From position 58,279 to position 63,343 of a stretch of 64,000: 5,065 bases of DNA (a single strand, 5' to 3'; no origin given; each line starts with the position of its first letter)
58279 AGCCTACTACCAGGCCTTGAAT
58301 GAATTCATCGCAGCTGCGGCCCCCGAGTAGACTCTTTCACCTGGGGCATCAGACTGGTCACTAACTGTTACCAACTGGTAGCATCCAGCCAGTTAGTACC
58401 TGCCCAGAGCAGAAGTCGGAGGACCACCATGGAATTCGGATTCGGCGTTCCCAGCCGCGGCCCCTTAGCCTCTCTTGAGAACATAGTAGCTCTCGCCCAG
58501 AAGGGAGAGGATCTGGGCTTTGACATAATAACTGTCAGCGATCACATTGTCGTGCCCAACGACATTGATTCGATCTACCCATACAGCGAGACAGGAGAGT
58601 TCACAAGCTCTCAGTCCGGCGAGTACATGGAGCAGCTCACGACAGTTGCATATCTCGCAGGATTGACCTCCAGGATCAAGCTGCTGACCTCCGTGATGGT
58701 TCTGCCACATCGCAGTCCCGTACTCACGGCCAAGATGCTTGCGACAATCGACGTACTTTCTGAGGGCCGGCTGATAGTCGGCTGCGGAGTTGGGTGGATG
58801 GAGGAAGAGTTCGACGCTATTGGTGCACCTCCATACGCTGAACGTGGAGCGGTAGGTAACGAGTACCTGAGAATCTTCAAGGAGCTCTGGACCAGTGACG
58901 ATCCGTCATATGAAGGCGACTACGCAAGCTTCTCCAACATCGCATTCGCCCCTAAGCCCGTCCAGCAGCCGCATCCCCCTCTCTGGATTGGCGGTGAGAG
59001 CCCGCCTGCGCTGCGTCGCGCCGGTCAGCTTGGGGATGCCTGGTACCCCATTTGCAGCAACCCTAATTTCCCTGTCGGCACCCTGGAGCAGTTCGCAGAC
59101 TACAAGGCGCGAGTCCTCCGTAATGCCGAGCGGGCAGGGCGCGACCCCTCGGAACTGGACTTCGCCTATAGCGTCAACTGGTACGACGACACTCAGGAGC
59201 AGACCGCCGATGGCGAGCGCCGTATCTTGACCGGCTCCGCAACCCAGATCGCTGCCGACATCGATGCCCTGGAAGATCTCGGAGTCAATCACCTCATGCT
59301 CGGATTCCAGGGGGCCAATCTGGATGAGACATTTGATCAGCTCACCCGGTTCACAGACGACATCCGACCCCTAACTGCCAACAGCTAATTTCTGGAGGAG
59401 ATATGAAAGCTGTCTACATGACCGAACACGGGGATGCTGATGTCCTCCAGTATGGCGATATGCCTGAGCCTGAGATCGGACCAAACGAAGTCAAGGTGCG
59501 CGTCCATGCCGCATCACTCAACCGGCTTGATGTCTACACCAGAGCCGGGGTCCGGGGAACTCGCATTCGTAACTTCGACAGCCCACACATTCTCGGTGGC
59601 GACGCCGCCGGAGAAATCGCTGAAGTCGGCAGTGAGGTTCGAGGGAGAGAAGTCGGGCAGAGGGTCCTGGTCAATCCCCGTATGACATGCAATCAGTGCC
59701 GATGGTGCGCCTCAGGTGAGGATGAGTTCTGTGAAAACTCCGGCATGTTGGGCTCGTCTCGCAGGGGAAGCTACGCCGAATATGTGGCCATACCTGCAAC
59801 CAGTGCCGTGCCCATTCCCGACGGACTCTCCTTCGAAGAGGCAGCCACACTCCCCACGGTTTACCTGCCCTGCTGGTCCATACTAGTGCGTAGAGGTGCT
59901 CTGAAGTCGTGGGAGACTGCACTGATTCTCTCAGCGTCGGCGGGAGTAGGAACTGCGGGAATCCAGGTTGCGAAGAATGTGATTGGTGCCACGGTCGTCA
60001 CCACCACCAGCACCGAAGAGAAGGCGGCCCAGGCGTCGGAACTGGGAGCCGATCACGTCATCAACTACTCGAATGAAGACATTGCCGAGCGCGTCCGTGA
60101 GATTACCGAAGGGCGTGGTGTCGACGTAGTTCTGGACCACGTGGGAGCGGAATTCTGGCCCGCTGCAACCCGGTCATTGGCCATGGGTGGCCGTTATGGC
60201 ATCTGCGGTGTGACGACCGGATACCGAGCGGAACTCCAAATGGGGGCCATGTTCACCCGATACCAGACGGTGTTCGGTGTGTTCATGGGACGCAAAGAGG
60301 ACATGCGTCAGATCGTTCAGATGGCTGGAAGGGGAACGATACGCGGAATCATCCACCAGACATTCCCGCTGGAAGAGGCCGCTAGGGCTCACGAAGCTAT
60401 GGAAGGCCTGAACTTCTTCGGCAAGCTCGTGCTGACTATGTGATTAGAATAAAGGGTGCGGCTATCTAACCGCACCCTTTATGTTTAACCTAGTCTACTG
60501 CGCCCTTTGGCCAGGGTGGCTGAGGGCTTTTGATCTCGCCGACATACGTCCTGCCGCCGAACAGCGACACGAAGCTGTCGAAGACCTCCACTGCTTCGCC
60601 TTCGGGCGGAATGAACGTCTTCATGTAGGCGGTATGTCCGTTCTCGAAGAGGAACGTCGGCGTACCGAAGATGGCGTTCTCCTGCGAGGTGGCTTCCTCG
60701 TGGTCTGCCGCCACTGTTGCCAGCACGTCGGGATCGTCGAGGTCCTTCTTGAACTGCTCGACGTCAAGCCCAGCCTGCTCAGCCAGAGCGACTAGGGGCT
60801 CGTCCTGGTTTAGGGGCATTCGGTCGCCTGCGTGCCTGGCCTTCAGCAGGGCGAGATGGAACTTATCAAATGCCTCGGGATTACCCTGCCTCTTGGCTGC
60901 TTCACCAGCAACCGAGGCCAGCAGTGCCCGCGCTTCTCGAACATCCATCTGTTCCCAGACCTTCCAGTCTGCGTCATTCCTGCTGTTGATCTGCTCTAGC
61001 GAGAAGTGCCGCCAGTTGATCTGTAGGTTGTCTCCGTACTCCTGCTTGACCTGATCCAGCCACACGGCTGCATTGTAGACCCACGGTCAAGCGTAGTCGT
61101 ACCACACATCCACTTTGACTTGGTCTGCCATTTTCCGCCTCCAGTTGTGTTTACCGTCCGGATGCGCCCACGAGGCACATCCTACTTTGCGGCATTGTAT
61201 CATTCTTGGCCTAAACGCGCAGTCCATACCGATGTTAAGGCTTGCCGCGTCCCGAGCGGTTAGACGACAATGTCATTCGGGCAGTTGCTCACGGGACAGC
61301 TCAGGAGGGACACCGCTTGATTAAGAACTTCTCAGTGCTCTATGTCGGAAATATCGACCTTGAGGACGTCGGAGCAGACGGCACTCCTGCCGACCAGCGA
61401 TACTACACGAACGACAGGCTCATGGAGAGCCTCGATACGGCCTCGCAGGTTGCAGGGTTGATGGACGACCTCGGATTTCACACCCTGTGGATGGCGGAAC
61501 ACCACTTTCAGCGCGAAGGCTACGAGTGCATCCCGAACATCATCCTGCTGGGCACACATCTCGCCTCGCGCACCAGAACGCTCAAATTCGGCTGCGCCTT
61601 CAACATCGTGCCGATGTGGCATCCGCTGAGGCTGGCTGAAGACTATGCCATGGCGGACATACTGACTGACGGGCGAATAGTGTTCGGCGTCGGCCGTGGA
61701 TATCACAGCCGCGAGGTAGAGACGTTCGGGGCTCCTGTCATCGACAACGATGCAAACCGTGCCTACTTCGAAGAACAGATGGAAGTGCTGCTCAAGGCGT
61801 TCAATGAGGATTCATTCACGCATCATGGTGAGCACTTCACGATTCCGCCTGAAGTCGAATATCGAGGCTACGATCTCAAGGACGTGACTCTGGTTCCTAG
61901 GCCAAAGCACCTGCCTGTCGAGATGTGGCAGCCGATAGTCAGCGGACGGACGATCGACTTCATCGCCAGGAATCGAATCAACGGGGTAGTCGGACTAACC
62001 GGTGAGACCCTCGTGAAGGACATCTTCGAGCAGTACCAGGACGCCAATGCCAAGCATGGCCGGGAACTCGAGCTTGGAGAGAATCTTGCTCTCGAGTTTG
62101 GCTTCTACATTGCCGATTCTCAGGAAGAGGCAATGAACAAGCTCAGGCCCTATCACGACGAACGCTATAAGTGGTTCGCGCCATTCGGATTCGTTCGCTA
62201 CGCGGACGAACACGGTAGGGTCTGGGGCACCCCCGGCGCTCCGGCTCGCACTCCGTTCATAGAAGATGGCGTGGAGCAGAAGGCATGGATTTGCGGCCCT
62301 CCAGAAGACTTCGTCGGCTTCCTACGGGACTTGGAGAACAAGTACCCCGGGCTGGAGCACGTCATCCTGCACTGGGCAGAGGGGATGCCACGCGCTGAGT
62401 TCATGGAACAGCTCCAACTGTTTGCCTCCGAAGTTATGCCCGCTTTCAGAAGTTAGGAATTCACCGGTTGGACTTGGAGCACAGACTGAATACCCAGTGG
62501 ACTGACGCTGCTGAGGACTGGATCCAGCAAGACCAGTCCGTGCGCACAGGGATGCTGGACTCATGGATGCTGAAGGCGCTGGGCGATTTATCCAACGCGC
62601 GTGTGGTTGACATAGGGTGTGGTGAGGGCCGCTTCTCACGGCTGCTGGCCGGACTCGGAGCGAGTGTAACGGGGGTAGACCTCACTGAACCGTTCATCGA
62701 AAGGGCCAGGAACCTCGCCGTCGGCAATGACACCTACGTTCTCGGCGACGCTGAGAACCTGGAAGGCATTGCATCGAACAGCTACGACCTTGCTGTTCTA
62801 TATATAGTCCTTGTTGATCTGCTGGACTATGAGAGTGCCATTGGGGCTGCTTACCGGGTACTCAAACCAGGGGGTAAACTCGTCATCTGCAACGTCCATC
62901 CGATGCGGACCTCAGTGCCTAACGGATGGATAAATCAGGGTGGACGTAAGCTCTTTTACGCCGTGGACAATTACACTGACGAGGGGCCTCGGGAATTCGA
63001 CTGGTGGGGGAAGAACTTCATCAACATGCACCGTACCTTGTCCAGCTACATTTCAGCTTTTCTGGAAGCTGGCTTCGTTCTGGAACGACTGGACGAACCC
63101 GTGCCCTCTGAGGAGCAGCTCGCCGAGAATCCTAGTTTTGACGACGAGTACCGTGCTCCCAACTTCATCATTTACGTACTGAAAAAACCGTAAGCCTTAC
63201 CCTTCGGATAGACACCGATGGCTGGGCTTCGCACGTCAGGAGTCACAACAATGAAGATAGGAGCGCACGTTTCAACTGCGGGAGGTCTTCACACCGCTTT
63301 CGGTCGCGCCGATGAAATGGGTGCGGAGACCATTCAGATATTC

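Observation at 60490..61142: In-frame UGA at the catalytic-Cys position of a DsbA/Rv2466c-type oxidoreductase: candidate selenoprotein missed by ORF calling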

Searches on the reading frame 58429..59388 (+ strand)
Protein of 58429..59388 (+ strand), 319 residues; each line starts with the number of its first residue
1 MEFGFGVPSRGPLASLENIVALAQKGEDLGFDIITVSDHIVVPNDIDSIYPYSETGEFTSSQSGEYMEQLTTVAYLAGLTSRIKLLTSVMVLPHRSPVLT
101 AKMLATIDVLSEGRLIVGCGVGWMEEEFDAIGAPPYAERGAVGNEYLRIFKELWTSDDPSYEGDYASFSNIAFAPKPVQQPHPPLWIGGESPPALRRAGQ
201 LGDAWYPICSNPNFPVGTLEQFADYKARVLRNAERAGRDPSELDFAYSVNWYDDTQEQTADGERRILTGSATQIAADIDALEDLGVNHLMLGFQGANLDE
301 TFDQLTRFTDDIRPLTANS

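Call 60: search_protein_families(library=pfam, proteins=[window:58429-59388:+], max_evalue=0.00001)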
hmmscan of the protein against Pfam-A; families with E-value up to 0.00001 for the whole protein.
window:58429-59388:+ (319 aa): 1 family
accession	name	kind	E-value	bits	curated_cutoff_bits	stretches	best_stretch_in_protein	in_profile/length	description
PF00296.26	Bac_luciferase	-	3.8e-52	178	27.9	1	10-253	10-230/314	Luciferase-like monooxygenase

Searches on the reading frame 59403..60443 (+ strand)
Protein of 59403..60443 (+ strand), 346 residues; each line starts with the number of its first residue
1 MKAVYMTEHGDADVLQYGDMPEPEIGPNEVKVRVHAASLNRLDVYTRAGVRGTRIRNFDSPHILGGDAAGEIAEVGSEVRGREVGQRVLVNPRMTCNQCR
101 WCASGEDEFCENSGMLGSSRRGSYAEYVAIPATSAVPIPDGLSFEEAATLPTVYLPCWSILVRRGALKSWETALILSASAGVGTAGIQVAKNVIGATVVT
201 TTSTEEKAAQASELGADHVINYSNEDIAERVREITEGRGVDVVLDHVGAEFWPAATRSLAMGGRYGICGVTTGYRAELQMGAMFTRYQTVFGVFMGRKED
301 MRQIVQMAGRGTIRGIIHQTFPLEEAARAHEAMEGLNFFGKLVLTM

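Call 60: search_protein_families(library=pfam, proteins=[window:59403-60443:+], max_evalue=0.00001)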
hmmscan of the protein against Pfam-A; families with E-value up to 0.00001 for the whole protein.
window:59403-60443:+ (346 aa): 3 families
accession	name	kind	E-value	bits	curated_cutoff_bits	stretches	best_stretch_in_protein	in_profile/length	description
PF00107.32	ADH_zinc_N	-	8e-32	110.3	31.8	1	181-307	1-126/129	Zinc-binding dehydrogenase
PF08240.17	ADH_N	-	1.7e-27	96.1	23.5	1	26-140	1-104/104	Alcohol dehydrogenase GroES-like domain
PF13602.12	ADH_zinc_N_2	-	2.7e-25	90.3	27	1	214-344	1-134/134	Zinc-binding dehydrogenase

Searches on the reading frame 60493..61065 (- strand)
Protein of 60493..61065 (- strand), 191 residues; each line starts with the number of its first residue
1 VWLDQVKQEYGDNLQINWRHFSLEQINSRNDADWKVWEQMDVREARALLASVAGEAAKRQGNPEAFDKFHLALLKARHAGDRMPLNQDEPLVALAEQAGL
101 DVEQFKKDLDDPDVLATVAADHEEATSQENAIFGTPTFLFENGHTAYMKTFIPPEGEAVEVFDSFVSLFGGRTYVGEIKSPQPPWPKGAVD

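Call 4: search_protein_families(library=pfam, proteins=[window:60493-61065:-], max_evalue=0.1)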
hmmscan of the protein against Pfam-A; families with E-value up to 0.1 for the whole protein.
seq(191 aa): 4 families
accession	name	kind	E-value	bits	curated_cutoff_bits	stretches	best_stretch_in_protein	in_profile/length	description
PF01323.26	DSBA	-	1.2e-09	38.6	25.6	1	4-144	21-175/191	DSBA-like thioredoxin domain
PF13743.12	Thioredoxin_5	-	1.5e-07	31.8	27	1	33-142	62-165/186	Thioredoxin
PF13462.12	Thioredoxin_4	-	5e-05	24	23.2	1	45-140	61-145/165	Thioredoxin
PF13098.12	Thioredoxin_2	-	0.098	13.5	27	0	107-154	56-97/104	Thioredoxin-like domain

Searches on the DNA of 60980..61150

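Call 85: search_rna_families(source=window, start=60980, end=61150, threshold=evalue, max_evalue=10)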
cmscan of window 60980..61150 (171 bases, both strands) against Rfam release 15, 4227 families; matches with E-value up to 10: 2.
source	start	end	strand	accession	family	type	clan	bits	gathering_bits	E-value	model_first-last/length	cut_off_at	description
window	60981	61061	+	RF03859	mir-6132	Gene; miRNA;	-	15.4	112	0.83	1-94/94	no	mir-6132 microRNA precursor family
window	61045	61110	+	RF01782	ASpks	Gene; antisense;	-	11.7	52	7.6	1-75/75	no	ASpks TB sRNA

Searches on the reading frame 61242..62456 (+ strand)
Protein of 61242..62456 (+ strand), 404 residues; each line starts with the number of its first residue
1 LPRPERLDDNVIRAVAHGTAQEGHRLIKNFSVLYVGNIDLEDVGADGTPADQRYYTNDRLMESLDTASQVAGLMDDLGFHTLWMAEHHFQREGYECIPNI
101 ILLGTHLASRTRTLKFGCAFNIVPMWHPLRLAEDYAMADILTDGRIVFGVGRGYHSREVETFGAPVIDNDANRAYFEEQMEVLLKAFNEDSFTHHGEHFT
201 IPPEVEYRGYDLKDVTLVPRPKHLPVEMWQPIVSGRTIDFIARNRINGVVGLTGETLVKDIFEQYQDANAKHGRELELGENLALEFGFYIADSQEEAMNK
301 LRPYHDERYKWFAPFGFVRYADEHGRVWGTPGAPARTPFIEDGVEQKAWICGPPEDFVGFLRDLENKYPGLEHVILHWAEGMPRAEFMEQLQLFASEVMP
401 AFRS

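Call 60: search_protein_families(library=pfam, proteins=[window:61242-62456:+], max_evalue=0.00001)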
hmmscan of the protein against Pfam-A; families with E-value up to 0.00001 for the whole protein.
window:61242-62456:+ (404 aa): 1 family
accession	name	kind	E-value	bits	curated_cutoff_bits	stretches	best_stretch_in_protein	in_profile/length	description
PF00296.26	Bac_luciferase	-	1e-43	150.3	27.9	1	57-365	19-308/314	Luciferase-like monooxygenase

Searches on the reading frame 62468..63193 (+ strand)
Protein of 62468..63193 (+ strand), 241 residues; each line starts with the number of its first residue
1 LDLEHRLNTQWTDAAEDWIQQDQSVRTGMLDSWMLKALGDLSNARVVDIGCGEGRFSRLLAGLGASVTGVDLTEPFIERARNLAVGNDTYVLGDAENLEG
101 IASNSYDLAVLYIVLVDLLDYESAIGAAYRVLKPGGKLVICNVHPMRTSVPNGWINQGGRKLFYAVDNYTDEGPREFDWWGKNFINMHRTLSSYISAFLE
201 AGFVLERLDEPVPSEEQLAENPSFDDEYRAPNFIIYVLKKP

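Call 60: search_protein_families(library=pfam, proteins=[window:62468-63193:+], max_evalue=0.00001)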
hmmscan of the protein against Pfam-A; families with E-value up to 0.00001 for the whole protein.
window:62468-63193:+ (241 aa): 6 families
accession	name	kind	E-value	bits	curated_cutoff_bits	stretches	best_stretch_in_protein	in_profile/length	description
PF08241.18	Methyltransf_11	-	2.7e-21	76.5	21.2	1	47-140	1-95/95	Methyltransferase domain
PF13649.12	Methyltransf_25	-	1.4e-17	64.6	27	1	46-136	1-97/97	Methyltransferase domain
PF13847.12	Methyltransf_31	-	2.1e-15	57.1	27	1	42-144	3-113/145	Methyltransferase domain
PF13489.12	Methyltransf_23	-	4.9e-14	52.8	27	1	35-203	14-159/164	Methyltransferase domain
PF08242.18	Methyltransf_12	-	3.7e-13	50.5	30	1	47-138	1-98/98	Methyltransferase domain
PF01209.24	Ubie_methyltran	-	3.3e-08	33.6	20.1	1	35-142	40-153/233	ubiE/COQ5 methyltransferase family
